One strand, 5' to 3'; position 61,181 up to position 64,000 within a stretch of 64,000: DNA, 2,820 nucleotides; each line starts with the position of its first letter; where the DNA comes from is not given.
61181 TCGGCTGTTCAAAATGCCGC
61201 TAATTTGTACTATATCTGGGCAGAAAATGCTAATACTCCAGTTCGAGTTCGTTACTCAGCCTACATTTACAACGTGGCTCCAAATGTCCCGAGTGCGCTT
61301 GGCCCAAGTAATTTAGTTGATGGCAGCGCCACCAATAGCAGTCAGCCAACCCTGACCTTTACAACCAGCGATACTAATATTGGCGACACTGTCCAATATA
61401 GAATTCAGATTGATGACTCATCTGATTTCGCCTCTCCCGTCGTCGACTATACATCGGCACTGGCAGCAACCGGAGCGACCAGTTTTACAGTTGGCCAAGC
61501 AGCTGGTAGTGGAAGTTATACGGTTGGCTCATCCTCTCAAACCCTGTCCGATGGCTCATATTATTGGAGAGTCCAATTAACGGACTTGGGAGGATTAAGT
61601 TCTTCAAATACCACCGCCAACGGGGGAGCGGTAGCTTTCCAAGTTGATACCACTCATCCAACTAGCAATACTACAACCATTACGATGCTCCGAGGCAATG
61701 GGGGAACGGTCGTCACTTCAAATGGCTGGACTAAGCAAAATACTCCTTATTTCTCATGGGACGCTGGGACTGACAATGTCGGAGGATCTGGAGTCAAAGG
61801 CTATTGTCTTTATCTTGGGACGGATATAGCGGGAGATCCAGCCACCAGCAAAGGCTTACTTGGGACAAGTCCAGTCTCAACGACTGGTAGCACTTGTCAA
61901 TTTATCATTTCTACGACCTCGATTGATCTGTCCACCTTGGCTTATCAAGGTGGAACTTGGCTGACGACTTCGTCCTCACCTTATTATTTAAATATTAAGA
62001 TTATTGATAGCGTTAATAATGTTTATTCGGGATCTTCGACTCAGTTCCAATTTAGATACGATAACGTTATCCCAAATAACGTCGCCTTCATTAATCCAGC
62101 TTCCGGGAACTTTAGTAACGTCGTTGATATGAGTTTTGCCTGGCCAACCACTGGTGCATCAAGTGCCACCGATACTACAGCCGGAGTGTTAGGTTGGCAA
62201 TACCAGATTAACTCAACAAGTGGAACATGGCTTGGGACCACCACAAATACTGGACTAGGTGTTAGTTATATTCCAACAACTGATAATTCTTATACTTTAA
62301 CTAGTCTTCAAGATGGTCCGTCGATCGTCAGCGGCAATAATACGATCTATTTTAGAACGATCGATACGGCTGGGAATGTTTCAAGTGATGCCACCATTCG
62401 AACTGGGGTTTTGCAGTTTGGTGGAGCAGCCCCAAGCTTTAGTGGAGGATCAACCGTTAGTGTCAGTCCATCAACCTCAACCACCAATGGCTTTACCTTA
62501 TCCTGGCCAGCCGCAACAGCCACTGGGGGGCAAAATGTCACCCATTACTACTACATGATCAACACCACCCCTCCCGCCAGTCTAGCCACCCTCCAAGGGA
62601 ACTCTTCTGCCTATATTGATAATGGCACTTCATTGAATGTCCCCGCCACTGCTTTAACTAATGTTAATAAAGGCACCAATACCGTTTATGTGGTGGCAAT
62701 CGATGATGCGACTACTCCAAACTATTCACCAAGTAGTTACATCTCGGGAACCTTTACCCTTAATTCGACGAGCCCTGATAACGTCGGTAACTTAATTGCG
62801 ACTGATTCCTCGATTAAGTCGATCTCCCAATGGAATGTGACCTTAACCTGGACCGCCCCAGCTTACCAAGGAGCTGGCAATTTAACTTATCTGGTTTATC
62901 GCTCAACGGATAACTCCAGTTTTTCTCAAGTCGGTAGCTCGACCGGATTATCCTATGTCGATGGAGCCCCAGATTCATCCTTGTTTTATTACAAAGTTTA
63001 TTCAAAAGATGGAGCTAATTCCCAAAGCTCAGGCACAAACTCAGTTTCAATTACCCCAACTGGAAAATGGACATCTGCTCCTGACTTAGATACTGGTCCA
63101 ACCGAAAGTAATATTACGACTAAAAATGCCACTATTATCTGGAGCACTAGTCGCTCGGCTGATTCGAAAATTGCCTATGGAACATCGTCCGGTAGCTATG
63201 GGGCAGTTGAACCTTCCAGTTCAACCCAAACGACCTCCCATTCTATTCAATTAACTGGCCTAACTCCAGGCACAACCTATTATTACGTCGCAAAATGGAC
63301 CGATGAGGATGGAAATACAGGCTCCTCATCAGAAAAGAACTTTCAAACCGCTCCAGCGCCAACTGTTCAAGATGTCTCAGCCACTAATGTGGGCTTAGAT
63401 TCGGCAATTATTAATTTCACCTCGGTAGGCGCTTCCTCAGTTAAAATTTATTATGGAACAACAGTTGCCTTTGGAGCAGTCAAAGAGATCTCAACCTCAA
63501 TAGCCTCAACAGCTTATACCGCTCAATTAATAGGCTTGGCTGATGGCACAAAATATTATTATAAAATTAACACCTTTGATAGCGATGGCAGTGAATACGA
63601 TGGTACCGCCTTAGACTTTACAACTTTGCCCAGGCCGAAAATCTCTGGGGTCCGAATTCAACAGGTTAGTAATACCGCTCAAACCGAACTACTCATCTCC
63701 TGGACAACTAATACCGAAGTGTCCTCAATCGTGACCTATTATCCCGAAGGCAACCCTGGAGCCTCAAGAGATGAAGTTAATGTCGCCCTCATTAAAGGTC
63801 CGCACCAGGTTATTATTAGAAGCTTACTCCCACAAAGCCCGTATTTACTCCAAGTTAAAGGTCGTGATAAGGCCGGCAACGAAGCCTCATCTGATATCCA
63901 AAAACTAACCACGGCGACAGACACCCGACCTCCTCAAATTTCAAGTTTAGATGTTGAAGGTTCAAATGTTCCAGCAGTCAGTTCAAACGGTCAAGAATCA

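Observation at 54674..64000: Giant surface protein (>3100 aa, truncated by the window) built from four tandem ~540-aa BNR/Asp-box modules plus an FN3 array, missing from the ORF track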

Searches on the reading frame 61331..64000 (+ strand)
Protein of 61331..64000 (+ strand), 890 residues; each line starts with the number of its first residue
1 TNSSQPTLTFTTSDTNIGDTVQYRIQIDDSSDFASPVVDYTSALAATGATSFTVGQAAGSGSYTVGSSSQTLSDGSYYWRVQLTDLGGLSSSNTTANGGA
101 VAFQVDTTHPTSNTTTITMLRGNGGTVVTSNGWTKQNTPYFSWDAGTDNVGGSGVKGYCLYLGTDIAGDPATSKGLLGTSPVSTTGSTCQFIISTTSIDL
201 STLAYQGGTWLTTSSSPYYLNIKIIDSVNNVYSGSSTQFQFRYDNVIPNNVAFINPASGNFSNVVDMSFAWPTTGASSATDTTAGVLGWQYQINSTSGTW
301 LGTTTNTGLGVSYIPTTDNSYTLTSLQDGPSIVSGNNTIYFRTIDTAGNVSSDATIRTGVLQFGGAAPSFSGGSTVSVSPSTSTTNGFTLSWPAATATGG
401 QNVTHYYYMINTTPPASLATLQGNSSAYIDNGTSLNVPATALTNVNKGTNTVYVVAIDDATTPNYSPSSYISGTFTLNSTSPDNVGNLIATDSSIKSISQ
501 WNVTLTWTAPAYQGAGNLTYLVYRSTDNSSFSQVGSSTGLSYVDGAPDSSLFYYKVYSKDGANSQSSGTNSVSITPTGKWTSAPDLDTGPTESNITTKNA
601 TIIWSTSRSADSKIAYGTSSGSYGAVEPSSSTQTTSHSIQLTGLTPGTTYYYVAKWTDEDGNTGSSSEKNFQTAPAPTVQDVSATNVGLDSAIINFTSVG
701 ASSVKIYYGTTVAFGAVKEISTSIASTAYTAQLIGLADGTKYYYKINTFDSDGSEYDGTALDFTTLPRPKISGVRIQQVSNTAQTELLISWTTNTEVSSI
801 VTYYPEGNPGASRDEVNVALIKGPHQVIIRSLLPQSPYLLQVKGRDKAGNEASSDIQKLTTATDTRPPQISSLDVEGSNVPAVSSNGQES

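Call 8: search_protein_families(library=pfam, proteins=[window:61331-64000:+], max_evalue=1)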
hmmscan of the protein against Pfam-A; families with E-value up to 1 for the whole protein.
window:61331-64000:+ (890 aa): 12 families
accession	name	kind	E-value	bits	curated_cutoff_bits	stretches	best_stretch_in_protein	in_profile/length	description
PF16656.11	Pur_ac_phosph_N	-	3.1e-09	37.7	30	3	596-673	11-93/93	Purple acid Phosphatase, N-terminal domain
PF00041.27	fn3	-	7.1e-09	36.2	25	3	778-855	7-79/84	Fibronectin type III domain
PF25788.1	Ig_Rha78A_N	-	5.2e-07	30.3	27.4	0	3-91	17-91/105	Rha78A-like, N-terminal immunoglobulin domain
PF16655.11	PhoD_N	-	0.00058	20.8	30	1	624-660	47-82/90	PhoD-like phosphatase, N-terminal domain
PF25059.1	FN3_DSCAM-DSCAML_C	-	0.0018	19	39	0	817-864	37-85/89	DSCAM/DSCAML C-terminal Fn3-like domain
PF14292.12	SusE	-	0.0032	18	25.2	1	2-54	29-79/106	SusE outer membrane protein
PF25077.1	DUF7800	-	0.006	17.1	27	1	585-654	3-69/89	Domain of unknown function (DUF7800)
PF17425.8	Arylsulfotran_N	-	0.0092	16.5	24.2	1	631-667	46-81/88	Arylsulfotransferase Ig-like domain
PF07353.17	Uroplakin_II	-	0.022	14.7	20.4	1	629-680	88-139/179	Uroplakin II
PF07495.19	Y_Y_Y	-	0.024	15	26.6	0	546-576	4-34/65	Y_Y_Y domain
PF24328.1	DUF7498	-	0.071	14.2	27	0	7-70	15-78/97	Domain of unknown function (DUF7498)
PF19077.6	Big_13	-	0.11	13.5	27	1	58-95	59-95/102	Bacterial Ig-like domain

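Call 81: search_protein_families(library=ncbifam, proteins=[window:61331-64000:+], max_evalue=0.001)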
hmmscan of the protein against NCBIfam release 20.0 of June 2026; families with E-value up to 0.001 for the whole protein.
window:61331-64000:+ (890 aa): 1 family
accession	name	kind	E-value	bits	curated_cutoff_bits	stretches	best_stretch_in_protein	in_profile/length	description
NF047446.1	barrel_OmpL47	domain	8.2e-05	23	40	0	334-357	42-65/68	OmpL47-type beta-barrel domain-containing protein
